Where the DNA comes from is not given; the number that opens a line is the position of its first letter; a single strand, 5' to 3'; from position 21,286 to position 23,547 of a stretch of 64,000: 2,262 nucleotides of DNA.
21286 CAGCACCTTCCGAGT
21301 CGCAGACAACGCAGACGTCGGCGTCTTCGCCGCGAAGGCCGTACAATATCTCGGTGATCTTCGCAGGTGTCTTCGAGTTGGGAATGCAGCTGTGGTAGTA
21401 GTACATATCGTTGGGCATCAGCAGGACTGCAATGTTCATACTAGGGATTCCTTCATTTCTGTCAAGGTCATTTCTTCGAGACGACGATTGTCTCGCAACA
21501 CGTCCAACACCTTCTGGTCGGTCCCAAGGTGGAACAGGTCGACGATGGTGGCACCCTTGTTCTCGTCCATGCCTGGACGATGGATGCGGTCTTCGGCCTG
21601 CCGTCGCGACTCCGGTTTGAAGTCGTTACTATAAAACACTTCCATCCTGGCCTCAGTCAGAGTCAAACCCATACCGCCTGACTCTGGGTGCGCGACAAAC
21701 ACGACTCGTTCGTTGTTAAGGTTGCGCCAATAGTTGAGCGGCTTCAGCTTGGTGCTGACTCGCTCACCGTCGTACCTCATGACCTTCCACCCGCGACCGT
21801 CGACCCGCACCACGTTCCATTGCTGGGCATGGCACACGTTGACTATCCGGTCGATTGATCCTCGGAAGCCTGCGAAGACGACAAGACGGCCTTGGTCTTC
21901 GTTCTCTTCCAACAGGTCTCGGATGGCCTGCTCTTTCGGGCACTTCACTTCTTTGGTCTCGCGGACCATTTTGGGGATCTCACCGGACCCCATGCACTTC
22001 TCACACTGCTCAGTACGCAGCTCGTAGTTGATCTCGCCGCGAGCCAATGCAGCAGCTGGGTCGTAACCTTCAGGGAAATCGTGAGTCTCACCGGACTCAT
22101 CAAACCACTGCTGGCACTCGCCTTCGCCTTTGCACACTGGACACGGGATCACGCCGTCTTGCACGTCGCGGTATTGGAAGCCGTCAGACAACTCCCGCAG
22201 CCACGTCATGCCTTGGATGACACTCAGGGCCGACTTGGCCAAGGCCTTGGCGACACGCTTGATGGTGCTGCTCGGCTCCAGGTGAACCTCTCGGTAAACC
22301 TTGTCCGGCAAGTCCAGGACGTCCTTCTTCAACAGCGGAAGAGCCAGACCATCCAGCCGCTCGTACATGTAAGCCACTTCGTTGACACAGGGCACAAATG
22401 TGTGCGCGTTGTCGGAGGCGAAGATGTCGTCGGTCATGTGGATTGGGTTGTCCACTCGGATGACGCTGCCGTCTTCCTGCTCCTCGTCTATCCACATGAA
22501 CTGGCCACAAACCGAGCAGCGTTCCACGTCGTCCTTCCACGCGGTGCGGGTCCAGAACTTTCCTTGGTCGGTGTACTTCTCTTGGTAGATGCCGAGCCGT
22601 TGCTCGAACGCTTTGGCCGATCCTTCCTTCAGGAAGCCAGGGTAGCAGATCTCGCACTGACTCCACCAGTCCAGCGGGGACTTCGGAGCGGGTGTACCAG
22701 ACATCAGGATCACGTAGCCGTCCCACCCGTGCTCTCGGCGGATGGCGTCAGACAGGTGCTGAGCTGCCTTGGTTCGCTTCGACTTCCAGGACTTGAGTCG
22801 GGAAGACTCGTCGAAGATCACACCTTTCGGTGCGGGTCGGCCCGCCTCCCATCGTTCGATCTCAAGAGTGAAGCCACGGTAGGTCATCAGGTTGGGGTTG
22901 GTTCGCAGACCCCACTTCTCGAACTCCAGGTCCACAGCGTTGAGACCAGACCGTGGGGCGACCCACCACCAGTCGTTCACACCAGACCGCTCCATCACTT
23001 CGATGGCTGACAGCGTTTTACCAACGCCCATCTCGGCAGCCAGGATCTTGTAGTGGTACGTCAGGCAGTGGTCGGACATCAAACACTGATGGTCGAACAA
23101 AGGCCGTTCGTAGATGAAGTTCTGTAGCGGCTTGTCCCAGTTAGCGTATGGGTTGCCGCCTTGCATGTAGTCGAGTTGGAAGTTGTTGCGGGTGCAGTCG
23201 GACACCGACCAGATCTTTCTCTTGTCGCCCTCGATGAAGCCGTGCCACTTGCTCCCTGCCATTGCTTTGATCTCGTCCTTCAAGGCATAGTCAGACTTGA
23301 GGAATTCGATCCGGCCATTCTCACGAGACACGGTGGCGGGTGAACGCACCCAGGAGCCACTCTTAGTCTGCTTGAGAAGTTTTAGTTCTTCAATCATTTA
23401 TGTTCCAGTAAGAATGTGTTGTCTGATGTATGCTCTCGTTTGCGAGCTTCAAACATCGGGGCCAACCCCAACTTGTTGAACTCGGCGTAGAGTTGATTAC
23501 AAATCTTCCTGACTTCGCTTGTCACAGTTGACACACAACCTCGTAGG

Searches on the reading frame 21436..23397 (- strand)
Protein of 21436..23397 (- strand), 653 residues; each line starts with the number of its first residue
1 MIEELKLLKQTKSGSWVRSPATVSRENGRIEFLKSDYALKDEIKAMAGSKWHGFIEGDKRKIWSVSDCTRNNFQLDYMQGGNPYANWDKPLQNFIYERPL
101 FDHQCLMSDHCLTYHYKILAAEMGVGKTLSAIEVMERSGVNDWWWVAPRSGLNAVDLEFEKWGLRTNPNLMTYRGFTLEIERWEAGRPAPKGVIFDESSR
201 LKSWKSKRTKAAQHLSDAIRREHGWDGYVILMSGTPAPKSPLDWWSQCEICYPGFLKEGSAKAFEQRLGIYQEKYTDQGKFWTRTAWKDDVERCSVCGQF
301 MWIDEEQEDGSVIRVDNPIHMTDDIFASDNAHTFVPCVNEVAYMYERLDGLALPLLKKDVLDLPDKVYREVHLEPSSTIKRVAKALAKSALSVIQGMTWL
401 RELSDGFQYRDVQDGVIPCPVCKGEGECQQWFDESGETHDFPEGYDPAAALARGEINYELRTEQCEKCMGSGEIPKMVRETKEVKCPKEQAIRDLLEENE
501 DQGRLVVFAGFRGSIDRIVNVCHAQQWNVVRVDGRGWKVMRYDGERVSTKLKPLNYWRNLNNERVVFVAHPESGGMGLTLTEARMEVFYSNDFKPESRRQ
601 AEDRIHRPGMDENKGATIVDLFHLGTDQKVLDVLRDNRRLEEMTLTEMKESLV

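Call 3: search_protein_families(library=pfam, proteins=[window:21436-23397:-], max_evalue=0.1)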
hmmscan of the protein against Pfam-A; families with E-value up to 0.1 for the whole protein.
window:21436-23397:- (653 aa): 4 families
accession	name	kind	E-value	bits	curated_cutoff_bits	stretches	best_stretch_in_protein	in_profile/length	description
PF00271.37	Helicase_C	-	3.3e-06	27.8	23.5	1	488-609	2-110/110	Helicase conserved C-terminal domain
PF00176.29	SNF2-rel_dom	-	3.7e-06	26.7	24.9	1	191-274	127-199/290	SNF2-related domain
PF20056.4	DUF6455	-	4.3e-05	23.9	23.7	1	406-442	33-70/85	Family of unknown function (DUF6455)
PF15777.11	Anti-TRAP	-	0.0025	18.2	32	0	463-488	11-35/59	Tryptophan RNA-binding attenuator protein inhibitory protein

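Call 4: search_protein_families(library=phrogs, proteins=[window:21436-23397:-], max_evalue=0.01)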
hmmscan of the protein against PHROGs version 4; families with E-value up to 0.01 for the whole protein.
window:21436-23397:- (653 aa): 2 families
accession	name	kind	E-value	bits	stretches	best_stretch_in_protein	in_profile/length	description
phrog_62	-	DNA, RNA and nucleotide metabolism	7.8e-57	193.7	1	92-650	689-1138/1881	DNA helicase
phrog_29996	-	unknown function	0.0078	15.2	0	554-645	1075-1164/1189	-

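Call 84: search_protein_families(library=padloc, proteins=[window:21436-23397:-], max_evalue=0.001)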
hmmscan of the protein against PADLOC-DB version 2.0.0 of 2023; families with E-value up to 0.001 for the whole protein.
window:21436-23397:- (653 aa): 11 families
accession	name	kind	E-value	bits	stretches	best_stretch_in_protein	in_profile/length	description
PDLC00633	ZorD1|ZorD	-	2.8e-09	33.6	1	566-610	800-844/908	"SWI2/SNF2 helicase, Mrr-like nuclease"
PDLC00634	ZorD1|ZorD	-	1.5e-08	30.8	1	193-267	637-700/1208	"SWI2/SNF2 helicase, Mrr-like nuclease"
PDLC00629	ZorD1|ZorD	-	1.8e-08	30.8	1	193-268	630-694/1012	"SWI2/SNF2 helicase, Mrr-like nuclease"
PDLC00631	ZorD1|ZorD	-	5.7e-08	29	0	566-609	826-869/1071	"SWI2/SNF2 helicase, Mrr-like nuclease"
PDLC02851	DpdE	-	3.6e-05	19.8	0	565-610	956-1001/1055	DpdE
PDLC02850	DpdE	-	3.7e-05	19.8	0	563-640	1161-1237/1282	DpdE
PDLC02627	DrmD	-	6.2e-05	19.3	0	530-640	583-693/748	DrmD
PDLC02849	DpdE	-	8.6e-05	18.9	0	563-645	752-832/857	DpdE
PDLC00628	ZorD1|ZorD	-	9.9e-05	18.2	0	566-610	889-933/1171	"SWI2/SNF2 helicase, Mrr-like nuclease"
PDLC02842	DpdE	-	0.00011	18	0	565-611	1072-1118/1176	DpdE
PDLC02845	DpdE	-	0.00024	17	1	493-639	1132-1266/1293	DpdE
